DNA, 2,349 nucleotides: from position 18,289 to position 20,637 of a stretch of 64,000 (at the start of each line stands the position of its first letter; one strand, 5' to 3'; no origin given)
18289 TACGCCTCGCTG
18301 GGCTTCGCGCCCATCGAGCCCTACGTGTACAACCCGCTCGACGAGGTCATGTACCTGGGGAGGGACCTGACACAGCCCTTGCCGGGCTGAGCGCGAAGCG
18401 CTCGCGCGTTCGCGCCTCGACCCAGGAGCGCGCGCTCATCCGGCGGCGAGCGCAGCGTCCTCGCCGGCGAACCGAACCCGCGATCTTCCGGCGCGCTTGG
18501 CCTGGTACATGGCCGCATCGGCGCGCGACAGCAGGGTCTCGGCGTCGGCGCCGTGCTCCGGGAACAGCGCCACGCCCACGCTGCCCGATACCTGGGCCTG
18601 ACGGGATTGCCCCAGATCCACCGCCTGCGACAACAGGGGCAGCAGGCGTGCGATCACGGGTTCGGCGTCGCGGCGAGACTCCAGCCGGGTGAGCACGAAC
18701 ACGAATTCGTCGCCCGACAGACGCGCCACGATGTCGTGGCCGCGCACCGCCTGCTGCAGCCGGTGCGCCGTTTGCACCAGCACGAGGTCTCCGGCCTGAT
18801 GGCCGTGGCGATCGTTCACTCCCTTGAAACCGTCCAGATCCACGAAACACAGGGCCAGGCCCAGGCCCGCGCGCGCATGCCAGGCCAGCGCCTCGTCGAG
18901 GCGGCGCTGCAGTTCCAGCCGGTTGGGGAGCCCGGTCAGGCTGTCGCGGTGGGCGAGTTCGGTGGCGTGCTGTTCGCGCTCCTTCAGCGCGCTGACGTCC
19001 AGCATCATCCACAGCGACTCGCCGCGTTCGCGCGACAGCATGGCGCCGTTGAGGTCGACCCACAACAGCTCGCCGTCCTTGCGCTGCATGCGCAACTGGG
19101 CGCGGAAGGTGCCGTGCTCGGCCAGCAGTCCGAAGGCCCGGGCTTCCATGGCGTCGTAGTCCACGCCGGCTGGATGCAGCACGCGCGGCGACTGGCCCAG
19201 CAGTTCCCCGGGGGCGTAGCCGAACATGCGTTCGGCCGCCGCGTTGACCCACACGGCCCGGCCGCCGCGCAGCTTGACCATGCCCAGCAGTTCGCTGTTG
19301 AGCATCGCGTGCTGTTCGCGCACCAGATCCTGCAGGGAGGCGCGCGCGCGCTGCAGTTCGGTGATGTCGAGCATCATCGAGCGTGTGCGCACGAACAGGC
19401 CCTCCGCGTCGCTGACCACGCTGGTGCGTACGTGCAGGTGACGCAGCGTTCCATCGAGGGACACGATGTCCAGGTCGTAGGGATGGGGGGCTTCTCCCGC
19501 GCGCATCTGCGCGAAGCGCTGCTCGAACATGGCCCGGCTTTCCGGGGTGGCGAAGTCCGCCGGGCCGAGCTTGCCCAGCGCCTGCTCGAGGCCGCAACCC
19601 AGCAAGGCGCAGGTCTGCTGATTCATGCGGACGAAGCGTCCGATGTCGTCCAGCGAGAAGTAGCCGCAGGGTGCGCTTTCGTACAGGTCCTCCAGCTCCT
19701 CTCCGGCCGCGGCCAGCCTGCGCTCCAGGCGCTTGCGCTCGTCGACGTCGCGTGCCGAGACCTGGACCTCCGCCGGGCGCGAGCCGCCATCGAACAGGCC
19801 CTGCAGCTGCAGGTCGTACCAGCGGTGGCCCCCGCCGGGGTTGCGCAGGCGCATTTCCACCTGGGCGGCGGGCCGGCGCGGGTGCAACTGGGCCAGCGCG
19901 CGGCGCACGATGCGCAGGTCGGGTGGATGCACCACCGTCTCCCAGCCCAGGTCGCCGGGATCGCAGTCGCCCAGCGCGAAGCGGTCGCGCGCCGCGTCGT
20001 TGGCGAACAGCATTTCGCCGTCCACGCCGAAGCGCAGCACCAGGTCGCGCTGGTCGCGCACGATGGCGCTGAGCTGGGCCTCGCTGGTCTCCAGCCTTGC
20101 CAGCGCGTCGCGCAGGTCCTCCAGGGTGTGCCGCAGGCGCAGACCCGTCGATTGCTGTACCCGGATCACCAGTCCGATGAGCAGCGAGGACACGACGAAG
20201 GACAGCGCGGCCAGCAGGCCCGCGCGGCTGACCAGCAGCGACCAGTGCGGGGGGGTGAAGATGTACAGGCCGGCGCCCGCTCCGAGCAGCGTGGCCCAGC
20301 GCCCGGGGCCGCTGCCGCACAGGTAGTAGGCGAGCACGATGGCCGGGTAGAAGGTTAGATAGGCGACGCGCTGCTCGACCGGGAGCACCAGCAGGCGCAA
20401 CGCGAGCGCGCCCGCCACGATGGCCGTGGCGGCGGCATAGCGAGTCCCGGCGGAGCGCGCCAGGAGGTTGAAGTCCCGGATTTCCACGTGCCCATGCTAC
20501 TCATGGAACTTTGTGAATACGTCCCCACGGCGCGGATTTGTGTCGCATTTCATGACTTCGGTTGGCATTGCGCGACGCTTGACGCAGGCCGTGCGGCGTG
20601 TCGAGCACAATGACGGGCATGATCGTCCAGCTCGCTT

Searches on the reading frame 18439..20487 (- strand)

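Call 25: search_protein_families(library=pfam, proteins=[window:18439-20487:-], max_evalue=0.00001)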
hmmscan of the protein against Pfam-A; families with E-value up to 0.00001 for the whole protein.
window:18439-20487:- (683 aa): 7 families
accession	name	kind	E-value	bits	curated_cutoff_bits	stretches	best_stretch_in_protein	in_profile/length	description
PF00990.26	GGDEF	-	4.4e-44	150.5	23.8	1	512-670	1-161/161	Diguanylate cyclase, GGDEF domain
PF00989.32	PAS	-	4.8e-23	81.8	22.6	2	264-364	2-102/113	PAS fold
PF13426.13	PAS_9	-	8.3e-22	77.9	27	2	408-490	10-90/103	PAS domain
PF08448.16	PAS_4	-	1.1e-21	77.6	23.1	2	270-379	2-109/110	PAS fold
PF08447.18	PAS_3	-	1.2e-21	77.2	25.6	1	413-493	3-84/89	PAS fold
PF13188.13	PAS_8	-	1.9e-10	40.7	21.8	0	265-307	3-42/65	PAS domain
PF13493.11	DUF4118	-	2.8e-10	40.4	28.4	1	17-108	1-94/107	Domain of unknown function (DUF4118)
